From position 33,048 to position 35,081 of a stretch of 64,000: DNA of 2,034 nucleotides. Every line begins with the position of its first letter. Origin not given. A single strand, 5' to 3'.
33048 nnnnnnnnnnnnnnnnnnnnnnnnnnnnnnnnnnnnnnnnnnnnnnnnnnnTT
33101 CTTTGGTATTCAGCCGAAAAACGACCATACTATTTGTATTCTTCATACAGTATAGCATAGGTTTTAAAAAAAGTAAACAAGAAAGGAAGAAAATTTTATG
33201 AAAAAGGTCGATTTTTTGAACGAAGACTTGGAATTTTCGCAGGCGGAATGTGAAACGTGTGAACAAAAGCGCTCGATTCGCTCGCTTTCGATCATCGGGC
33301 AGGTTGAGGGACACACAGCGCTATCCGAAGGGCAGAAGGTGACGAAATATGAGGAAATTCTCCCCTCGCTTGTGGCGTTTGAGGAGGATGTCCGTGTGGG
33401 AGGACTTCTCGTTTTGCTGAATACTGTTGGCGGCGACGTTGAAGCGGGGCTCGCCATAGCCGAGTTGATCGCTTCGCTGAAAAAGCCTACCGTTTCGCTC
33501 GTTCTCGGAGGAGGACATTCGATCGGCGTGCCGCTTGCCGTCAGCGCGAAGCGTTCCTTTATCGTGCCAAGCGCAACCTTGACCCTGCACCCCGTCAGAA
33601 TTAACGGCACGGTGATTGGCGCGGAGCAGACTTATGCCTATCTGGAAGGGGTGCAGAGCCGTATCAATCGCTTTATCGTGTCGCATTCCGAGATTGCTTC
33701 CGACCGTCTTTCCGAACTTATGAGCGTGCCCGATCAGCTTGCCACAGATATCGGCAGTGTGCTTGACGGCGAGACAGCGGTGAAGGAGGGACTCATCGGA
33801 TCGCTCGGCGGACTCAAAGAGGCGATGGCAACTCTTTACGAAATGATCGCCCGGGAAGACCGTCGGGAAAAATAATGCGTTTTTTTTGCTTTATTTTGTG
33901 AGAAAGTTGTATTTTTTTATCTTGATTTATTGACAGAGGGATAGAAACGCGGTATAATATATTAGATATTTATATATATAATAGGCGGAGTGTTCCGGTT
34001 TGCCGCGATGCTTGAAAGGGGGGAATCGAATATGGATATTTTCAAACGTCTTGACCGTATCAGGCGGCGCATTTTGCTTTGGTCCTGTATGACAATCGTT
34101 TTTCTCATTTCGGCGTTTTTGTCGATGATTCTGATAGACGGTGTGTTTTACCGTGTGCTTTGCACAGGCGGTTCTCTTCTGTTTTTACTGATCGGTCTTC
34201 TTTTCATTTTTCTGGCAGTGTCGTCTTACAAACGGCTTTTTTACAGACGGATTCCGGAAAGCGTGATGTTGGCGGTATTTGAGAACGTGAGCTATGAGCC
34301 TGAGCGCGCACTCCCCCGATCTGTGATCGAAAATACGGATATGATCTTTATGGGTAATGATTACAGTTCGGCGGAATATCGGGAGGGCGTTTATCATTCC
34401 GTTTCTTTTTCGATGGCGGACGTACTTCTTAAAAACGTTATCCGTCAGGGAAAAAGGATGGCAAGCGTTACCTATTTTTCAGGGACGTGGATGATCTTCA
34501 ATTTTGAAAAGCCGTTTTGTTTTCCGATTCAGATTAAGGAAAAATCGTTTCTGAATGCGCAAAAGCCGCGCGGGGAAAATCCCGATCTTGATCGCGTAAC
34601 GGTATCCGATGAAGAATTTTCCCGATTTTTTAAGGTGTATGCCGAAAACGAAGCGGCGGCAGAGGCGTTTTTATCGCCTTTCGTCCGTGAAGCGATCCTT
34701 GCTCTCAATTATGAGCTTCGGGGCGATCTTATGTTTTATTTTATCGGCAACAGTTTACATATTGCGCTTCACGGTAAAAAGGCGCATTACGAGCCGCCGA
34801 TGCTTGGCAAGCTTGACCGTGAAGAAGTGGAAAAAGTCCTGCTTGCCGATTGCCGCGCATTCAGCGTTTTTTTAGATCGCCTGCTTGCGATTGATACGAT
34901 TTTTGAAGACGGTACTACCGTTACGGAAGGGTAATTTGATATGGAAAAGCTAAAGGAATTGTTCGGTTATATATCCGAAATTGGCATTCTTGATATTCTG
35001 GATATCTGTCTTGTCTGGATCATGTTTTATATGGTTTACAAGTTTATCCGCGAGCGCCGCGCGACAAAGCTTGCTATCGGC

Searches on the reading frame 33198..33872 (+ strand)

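Call 40: search_protein_families(library=pfam, proteins=[window:33198-33872:+], max_evalue=0.00001)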
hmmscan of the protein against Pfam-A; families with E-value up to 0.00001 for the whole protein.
window:33198-33872:+ (225 aa): 1 family
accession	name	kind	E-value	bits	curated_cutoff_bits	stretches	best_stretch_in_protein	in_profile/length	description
PF00574.28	CLP_protease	-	7.3e-16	59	20.2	1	39-202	18-177/182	Clp protease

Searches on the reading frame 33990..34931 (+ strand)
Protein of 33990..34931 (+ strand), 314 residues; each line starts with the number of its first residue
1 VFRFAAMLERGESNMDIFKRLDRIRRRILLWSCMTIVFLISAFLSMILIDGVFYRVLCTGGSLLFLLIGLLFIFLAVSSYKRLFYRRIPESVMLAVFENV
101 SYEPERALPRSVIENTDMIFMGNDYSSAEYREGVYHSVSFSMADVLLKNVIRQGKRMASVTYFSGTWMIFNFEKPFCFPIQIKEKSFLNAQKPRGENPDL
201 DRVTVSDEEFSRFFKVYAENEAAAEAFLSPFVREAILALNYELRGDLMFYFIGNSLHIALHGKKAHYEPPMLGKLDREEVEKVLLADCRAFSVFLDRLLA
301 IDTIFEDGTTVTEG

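Call 40: search_protein_families(library=pfam, proteins=[window:33990-34931:+], max_evalue=0.00001)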
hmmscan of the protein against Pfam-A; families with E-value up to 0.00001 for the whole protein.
window:33990-34931:+ (314 aa): 1 family
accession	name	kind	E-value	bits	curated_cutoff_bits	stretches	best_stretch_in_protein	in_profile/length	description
PF11335.13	DUF3137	-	3.5e-20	72.7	26.1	1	161-298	1-137/139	Protein of unknown function (DUF3137)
